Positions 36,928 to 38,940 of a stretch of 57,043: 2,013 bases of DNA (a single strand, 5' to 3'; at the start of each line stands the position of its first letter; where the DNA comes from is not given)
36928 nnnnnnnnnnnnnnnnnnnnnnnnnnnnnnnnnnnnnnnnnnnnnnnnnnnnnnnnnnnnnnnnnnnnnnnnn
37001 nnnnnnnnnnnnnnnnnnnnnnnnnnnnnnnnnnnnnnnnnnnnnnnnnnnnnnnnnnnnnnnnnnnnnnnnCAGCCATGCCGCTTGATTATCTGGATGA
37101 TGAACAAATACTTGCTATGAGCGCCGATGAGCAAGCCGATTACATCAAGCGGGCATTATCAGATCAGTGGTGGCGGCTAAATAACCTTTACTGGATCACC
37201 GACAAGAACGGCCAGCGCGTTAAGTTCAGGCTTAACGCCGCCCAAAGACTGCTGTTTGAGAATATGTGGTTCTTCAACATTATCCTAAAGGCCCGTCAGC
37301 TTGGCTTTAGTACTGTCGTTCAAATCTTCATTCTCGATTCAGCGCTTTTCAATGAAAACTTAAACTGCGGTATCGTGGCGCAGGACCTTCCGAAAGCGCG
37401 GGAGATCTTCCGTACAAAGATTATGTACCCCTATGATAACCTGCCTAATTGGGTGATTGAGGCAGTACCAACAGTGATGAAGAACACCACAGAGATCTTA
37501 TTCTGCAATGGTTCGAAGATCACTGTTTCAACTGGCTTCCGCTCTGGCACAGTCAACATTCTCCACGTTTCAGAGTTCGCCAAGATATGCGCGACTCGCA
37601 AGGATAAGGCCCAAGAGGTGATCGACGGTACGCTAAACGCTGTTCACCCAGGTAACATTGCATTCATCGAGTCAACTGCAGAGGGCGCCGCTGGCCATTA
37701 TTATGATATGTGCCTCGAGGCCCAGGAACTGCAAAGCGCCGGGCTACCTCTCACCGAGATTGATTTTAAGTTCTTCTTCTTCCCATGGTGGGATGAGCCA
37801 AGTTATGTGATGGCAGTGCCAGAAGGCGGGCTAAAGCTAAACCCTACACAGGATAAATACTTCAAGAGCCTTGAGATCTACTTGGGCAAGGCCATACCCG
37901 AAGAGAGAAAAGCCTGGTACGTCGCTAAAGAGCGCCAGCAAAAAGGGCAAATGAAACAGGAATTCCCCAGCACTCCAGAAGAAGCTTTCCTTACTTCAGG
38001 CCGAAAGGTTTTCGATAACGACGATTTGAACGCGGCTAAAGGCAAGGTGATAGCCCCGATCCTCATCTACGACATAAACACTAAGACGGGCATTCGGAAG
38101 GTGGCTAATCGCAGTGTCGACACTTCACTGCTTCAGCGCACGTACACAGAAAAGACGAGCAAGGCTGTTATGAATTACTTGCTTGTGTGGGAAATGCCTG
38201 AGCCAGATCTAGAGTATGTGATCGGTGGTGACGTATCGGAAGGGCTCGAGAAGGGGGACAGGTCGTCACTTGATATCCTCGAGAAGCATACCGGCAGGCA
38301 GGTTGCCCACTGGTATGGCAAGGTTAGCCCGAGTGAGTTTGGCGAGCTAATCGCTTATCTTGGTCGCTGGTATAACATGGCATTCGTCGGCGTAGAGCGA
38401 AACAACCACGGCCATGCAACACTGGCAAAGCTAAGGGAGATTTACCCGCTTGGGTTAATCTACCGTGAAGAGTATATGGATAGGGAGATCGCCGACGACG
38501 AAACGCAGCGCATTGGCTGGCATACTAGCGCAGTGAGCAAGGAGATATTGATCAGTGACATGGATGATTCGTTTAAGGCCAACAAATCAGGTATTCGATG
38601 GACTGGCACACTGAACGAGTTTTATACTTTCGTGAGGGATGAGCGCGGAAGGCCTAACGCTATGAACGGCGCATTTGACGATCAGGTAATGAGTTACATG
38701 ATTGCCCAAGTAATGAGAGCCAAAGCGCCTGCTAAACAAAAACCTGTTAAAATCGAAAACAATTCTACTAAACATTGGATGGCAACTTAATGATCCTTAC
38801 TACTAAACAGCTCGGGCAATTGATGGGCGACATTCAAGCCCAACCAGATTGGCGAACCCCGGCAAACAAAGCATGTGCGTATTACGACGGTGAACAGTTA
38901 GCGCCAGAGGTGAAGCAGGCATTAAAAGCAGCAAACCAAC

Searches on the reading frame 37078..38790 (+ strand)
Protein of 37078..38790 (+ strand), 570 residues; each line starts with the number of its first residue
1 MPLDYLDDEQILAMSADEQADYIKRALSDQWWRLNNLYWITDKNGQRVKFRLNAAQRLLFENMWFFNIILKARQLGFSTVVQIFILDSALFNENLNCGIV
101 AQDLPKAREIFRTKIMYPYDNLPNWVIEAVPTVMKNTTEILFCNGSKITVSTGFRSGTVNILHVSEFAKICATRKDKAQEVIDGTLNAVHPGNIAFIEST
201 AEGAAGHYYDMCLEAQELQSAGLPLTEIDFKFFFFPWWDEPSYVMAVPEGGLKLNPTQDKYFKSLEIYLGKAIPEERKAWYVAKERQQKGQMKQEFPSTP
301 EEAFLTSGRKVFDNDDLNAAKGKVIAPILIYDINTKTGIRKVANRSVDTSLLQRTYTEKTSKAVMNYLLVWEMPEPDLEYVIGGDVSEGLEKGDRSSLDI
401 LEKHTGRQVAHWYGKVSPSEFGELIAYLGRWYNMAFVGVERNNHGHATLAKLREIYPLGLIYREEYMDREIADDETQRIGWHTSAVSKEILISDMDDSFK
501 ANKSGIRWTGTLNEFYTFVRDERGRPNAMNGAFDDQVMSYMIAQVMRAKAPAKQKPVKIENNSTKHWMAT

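Call 14: search_dna_similar(query=window:37078-38790:+, collection=phages, mode=protein, max_rows=25)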
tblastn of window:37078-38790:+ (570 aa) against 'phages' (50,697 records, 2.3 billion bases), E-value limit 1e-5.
Records with a match: 990; places in all: 1005; records where one place covers at least 80% of the query: 307.
Best place of each record, by identity: 60-80% 101; <60% 889.
By first word of the organism name: Synechococcus 370; Vibrio 122; Escherichia 93; Stx2a-converting 83; Cyanophage 61; Ralstonia 33; Prochlorococcus 24; Erwinia 20; Pseudomonas 17; Stx2-converting 12; and 47 more.
By host as written in the record: - 412; Synechococcus 107; Synechococcus sp. 38; Synechococcus sp. WH7803 28; Synechococcus sp. WH8102 20; Synechococcus sp. WH 7803 15; Synechococcus sp. MW02 11; Escherichia coli 8; and 200 more.
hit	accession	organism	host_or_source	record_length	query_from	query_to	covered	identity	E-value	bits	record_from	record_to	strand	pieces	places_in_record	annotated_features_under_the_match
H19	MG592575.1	Vibrio phage 1.205.O._10N.222.51.A7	Vibrio tasmaniensis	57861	14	568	97%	64.6%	0e+0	769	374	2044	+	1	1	terminase large subunit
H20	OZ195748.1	Vibrio phage K249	Seawater and oysters mix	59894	14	568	97%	64.5%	0e+0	763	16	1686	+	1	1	hypothetical protein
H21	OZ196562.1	Vibrio phage K248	Seawater and oysters mix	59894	14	568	97%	64.5%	0e+0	763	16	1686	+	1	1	hypothetical protein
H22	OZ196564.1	Vibrio phage K250 g1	Seawater and oysters mix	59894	14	568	97%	64.5%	0e+0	763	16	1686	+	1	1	hypothetical protein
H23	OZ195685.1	Vibrio phage D60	Seawater and oysters mix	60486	14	568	97%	64.3%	0e+0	766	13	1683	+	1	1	hypothetical protein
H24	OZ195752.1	Vibrio phage D53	Seawater and oysters mix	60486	14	568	97%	64.3%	0e+0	766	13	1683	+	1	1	hypothetical protein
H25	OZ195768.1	Vibrio phage D62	Seawater and oysters mix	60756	14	568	97%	64.3%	0e+0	766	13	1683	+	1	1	hypothetical protein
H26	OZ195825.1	Vibrio phage D75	Seawater and oysters mix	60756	14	568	97%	64.3%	0e+0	766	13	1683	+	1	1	hypothetical protein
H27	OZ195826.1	Vibrio phage D77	Seawater and oysters mix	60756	14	568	97%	64.3%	0e+0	766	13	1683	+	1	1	hypothetical protein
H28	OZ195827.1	Vibrio phage D72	Seawater and oysters mix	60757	14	568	97%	64.3%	0e+0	766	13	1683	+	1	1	hypothetical protein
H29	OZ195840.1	Vibrio phage D299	Seawater and oysters mix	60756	14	568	97%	64.3%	0e+0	766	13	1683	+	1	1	hypothetical protein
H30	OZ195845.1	Vibrio phage D288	Seawater and oysters mix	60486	14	568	97%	64.3%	0e+0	766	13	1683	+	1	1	hypothetical protein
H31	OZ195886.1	Vibrio phage D121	Seawater and oysters mix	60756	14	568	97%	64.3%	0e+0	766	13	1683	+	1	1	hypothetical protein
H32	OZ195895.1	Vibrio phage D458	Seawater and oysters mix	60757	14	568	97%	64.3%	0e+0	766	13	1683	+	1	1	hypothetical protein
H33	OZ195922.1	Vibrio phage D460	Seawater and oysters mix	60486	14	568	97%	64.3%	0e+0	766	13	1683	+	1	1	hypothetical protein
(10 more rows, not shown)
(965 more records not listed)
